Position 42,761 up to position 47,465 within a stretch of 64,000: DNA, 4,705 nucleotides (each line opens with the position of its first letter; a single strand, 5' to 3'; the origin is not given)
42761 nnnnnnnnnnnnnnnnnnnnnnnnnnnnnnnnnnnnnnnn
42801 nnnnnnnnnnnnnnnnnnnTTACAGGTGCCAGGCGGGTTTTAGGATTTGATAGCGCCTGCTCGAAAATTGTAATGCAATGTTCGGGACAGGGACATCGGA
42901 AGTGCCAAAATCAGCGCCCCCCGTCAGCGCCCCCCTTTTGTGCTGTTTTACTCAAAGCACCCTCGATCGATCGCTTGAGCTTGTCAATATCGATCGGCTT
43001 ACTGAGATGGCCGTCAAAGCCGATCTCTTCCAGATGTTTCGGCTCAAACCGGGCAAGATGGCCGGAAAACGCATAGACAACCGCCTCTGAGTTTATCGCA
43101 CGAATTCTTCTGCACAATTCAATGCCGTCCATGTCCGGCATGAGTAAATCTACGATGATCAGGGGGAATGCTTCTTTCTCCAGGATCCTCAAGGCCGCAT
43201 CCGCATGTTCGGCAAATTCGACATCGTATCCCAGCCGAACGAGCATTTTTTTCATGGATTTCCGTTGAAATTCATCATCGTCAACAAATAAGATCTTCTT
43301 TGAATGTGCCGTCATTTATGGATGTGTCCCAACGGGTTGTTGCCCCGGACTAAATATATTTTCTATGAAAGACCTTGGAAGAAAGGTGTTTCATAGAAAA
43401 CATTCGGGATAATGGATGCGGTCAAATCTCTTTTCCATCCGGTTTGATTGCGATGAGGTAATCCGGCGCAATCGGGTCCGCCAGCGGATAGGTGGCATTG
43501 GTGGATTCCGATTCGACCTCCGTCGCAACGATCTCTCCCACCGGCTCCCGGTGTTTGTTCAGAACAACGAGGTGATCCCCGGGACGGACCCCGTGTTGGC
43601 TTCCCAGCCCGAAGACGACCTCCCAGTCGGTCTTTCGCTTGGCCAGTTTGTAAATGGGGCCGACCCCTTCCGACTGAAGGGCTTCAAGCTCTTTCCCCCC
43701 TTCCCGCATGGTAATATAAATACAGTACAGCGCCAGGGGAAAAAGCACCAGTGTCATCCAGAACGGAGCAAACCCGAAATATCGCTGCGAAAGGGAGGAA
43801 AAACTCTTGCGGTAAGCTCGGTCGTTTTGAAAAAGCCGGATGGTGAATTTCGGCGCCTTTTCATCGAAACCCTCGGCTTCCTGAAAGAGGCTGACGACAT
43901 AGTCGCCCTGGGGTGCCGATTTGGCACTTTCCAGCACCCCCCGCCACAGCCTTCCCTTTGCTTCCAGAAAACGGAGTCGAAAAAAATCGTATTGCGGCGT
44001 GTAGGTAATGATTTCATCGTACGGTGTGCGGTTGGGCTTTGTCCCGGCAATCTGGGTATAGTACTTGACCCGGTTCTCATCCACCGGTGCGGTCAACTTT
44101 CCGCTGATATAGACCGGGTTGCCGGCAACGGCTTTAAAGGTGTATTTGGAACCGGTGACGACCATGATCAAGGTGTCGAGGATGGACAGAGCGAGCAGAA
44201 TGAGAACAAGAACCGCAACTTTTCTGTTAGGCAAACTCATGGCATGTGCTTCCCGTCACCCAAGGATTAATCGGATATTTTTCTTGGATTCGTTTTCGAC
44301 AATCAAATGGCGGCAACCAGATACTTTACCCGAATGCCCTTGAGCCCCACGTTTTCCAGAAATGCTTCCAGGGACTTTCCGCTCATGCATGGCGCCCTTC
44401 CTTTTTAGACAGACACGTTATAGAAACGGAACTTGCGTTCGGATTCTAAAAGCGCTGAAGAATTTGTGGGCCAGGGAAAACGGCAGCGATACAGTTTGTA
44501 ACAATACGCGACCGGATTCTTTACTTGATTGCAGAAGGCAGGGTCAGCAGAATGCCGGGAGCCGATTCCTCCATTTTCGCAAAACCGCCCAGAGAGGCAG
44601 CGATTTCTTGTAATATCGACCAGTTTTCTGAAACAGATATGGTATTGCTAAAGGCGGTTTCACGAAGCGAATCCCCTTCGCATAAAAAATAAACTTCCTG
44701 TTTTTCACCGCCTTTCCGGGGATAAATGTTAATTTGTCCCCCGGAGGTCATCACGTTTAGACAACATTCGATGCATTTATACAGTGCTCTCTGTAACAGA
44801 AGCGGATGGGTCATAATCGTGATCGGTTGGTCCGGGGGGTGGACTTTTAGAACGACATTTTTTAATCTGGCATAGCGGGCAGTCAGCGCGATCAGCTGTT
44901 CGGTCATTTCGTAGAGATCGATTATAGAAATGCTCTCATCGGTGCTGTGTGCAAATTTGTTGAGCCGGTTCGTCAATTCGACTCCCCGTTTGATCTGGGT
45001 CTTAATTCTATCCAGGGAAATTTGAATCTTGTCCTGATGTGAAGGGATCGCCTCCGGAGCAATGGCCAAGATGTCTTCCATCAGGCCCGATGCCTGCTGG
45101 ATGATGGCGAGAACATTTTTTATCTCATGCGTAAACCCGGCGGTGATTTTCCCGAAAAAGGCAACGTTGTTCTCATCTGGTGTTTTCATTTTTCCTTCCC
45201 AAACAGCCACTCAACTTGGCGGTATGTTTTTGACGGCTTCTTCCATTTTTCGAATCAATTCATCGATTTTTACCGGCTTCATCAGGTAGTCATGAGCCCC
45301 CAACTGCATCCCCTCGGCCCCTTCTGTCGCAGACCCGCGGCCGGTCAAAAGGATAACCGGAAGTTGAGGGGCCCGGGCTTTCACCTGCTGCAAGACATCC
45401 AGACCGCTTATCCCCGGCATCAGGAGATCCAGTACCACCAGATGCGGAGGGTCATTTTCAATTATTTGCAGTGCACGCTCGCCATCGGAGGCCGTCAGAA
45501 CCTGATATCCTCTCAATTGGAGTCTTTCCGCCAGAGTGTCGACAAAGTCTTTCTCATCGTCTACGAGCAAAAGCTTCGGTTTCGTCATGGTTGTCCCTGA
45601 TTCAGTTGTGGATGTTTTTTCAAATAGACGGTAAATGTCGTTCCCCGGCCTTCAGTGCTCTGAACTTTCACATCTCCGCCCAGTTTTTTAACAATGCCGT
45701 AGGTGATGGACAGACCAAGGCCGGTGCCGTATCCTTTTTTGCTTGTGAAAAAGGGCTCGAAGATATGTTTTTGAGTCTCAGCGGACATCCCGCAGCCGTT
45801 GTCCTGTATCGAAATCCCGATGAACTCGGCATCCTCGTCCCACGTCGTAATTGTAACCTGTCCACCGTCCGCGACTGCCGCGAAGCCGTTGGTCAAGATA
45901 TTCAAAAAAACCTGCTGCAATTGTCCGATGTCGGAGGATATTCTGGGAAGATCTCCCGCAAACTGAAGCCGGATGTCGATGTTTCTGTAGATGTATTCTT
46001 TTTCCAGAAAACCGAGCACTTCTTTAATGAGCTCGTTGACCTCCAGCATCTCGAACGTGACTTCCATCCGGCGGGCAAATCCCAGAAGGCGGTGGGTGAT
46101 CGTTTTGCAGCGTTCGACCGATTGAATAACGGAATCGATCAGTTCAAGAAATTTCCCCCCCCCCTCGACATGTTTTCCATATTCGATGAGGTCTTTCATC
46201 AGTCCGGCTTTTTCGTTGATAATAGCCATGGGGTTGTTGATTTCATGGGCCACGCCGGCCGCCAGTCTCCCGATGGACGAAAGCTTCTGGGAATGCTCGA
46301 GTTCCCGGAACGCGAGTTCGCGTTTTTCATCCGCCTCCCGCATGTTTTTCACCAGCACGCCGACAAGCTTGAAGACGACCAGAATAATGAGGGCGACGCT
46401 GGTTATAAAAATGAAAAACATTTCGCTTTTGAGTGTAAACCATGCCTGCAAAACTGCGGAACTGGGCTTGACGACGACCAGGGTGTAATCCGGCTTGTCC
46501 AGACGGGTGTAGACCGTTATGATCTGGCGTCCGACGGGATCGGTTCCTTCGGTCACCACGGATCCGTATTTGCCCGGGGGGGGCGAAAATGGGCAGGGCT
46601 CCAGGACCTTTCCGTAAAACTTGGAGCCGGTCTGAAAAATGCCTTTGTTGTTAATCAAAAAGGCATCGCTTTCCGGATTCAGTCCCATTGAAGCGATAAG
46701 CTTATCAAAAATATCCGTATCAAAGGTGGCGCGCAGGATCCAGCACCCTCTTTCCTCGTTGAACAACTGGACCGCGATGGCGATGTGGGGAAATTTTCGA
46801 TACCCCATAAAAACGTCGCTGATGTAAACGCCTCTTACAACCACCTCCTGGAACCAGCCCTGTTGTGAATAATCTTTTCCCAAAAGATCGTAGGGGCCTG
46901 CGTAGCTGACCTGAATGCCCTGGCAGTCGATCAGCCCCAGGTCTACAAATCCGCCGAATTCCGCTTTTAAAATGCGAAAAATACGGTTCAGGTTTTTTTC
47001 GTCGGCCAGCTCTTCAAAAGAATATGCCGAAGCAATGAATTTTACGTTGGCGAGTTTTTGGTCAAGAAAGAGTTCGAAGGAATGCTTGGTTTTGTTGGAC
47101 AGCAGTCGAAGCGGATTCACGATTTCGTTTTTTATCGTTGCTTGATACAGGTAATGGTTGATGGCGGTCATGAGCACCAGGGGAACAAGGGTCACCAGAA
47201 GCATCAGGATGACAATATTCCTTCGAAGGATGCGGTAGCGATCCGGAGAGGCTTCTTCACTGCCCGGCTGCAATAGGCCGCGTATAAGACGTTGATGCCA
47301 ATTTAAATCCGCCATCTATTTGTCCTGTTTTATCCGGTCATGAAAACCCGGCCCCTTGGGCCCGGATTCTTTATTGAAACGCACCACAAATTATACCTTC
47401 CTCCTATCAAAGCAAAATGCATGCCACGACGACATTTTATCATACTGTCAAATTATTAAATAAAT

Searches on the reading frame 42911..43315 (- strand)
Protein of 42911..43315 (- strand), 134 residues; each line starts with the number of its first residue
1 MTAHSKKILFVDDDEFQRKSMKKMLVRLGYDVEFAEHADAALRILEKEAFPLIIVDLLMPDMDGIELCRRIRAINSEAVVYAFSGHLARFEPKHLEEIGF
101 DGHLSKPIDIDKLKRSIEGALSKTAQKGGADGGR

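Call 73: search_protein_families(library=pfam, proteins=[window:42911-43315:-], max_evalue=0.0001)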
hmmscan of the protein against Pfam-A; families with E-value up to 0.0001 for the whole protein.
window:42911-43315:- (134 aa): 2 families
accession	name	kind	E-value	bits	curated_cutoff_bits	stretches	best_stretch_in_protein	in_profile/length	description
PF00072.30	Response_reg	-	5.3e-25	88.2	30.2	1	8-117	1-110/111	Response regulator receiver domain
PF23198.2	PDE8A_N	-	1.7e-07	31.7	29.6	1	9-78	14-84/147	PDE8A-like, N-terminal domain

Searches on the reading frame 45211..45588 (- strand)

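Call 73: search_protein_families(library=pfam, proteins=[window:45211-45588:-], max_evalue=0.0001)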
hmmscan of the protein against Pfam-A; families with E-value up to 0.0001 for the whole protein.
window:45211-45588:- (125 aa): 1 family
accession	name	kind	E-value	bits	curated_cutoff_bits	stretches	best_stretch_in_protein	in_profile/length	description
PF00072.30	Response_reg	-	1.2e-29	103.2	30.2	1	7-115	2-110/111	Response regulator receiver domain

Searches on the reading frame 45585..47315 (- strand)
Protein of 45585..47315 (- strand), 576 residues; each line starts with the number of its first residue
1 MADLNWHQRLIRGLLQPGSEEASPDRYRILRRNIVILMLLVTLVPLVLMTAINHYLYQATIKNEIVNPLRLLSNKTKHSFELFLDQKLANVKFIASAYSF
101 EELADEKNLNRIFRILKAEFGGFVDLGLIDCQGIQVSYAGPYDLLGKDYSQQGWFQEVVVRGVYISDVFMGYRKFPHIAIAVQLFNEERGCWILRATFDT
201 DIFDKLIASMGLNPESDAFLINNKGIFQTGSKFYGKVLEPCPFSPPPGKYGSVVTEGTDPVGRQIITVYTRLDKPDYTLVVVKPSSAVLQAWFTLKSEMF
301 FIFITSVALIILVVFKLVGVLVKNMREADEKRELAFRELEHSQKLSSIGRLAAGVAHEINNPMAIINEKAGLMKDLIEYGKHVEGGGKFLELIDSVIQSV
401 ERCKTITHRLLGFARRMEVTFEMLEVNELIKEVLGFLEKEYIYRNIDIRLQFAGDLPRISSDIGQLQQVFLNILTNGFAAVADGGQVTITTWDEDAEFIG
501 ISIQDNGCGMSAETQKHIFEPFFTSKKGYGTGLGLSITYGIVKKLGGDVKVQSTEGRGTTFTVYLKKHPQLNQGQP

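Call 37: search_protein_families(library=pfam, proteins=[window:45585-47315:-], max_evalue=0.01)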
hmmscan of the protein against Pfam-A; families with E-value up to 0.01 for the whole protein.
window:45585-47315:- (576 aa): 5 families
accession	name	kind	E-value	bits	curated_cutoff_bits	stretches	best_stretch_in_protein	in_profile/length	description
PF02518.31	HATPase_c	-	1.9e-26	93.1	26.4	1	462-567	2-109/111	Histidine kinase-, DNA gyrase B-, and HSP90-like ATPase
PF02743.24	dCache_1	-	7.3e-13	49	45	1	69-282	11-240/240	Cache domain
PF00512.31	HisKA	-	2.4e-07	31.1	26.9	1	349-416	3-63/66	His Kinase A (phospho-acceptor) domain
PF14501.12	HATPase_c_5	-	0.0021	18.4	22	1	466-556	6-93/102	GHKL domain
PF13589.12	HATPase_c_3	-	0.0095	16.4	25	0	467-519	4-54/137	Histidine kinase-, DNA gyrase B-, and HSP90-like ATPase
